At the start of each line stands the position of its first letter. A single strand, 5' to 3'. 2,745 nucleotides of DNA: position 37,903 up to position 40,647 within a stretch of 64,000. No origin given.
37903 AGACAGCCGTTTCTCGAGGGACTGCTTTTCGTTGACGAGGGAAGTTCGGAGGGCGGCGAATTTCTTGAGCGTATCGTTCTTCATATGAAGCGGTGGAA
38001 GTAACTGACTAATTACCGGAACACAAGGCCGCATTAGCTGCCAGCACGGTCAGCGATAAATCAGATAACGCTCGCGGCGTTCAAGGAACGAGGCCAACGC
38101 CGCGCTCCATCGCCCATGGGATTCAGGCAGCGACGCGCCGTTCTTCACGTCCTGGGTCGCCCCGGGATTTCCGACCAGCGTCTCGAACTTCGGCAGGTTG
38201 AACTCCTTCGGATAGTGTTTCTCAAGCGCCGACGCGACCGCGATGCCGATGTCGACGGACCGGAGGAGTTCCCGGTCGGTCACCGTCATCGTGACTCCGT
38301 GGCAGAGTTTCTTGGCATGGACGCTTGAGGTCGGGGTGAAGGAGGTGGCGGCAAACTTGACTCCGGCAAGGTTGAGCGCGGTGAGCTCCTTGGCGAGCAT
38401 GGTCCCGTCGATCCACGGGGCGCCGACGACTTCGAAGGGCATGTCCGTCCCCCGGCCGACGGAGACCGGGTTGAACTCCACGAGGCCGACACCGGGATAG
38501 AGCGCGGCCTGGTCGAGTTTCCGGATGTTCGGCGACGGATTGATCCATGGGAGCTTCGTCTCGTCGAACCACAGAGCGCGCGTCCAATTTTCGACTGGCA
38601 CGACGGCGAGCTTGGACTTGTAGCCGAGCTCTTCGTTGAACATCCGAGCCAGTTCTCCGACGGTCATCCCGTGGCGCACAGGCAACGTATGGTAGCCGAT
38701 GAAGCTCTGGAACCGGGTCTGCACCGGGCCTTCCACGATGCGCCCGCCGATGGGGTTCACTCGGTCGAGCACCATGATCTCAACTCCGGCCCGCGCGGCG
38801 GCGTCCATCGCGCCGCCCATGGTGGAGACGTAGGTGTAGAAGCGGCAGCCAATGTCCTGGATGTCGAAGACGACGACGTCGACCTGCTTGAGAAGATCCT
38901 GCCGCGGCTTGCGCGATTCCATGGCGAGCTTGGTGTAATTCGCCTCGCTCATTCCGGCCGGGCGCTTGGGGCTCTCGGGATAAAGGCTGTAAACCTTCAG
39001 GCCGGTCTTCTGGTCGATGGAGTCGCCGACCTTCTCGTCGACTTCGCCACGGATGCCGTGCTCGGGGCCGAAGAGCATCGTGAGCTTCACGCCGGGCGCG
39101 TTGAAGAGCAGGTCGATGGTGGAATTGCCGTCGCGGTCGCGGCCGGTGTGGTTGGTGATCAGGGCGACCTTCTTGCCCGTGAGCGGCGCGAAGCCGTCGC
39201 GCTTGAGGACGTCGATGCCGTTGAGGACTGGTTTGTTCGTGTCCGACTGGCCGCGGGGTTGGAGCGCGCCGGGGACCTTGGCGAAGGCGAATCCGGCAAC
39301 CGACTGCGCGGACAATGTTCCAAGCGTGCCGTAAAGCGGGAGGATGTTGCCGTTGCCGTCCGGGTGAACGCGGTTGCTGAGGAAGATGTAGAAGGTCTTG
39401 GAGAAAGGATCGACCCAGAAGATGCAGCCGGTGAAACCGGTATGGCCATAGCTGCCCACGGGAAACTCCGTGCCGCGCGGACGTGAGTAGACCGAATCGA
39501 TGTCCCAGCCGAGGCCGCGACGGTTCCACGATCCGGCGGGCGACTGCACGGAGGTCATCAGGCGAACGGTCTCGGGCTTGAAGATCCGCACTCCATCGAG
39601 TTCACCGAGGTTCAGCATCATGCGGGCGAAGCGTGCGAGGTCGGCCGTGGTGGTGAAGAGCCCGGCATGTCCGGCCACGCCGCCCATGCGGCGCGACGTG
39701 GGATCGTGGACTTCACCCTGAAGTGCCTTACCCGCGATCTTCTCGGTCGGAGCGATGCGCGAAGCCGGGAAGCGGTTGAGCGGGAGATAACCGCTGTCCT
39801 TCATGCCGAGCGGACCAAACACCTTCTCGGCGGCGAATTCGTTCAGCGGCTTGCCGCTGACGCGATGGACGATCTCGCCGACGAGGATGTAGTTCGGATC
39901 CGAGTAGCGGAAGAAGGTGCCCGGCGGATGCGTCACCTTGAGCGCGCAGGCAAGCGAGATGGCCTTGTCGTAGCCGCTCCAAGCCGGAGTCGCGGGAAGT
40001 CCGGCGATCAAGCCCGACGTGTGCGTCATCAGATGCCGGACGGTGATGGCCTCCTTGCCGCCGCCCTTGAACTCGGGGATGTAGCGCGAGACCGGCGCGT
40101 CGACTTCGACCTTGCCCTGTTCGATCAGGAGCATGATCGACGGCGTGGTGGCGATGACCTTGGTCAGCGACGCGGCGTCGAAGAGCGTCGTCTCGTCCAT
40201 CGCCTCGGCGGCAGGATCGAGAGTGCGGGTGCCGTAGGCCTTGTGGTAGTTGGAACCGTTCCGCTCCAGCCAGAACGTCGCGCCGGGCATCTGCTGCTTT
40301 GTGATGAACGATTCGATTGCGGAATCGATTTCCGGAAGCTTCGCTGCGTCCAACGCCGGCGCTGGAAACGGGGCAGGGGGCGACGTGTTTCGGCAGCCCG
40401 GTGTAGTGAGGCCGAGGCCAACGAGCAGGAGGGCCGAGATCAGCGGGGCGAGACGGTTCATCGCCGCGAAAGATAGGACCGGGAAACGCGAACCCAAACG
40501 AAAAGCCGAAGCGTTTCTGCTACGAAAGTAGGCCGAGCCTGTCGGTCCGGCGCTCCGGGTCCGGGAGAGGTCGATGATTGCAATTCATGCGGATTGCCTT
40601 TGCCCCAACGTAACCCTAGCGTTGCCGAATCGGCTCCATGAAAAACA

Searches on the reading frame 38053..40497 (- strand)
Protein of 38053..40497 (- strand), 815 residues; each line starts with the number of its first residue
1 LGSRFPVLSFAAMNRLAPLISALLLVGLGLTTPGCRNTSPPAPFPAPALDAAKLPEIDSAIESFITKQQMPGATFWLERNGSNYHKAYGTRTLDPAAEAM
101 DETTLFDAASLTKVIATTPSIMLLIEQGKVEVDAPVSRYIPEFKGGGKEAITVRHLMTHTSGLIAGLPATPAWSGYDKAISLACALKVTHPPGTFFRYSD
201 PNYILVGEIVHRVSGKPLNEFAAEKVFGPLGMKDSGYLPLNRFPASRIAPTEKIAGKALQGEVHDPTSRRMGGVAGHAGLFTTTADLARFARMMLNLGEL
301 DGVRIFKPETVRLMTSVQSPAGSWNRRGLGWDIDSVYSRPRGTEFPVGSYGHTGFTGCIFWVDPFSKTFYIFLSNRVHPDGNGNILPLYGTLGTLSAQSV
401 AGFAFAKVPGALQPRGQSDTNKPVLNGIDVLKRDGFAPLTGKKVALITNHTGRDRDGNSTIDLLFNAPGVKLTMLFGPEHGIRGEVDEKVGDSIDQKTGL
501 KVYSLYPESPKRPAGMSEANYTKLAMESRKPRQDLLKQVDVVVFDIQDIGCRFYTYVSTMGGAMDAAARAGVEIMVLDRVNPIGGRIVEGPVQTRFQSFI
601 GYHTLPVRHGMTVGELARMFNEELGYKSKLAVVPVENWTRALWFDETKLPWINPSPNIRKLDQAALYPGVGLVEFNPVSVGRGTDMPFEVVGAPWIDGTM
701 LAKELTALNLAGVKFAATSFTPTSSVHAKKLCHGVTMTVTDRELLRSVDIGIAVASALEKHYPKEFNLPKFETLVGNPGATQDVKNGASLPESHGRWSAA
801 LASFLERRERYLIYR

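Call 51: search_protein_families(library=pfam, max_evalue=0.00001, proteins=[window:38053-40497:-])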
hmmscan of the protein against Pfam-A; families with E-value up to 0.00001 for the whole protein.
window:38053-40497:- (815 aa): 3 families
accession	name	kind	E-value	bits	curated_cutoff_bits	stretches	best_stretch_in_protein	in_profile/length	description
PF07075.17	NamZ_N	-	5.5e-77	258.2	26.9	1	444-661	1-202/203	Exo-beta-N-acetylmuramidase NamZ, N-terminal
PF00144.29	Beta-lactamase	-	4.7e-61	207.2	27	1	57-382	1-316/329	Beta-lactamase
PF20732.2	NamZ_C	-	4.1e-43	148.2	25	1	666-814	2-152/152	Exo-beta-N-acetylmuramidase NamZ, C-terminal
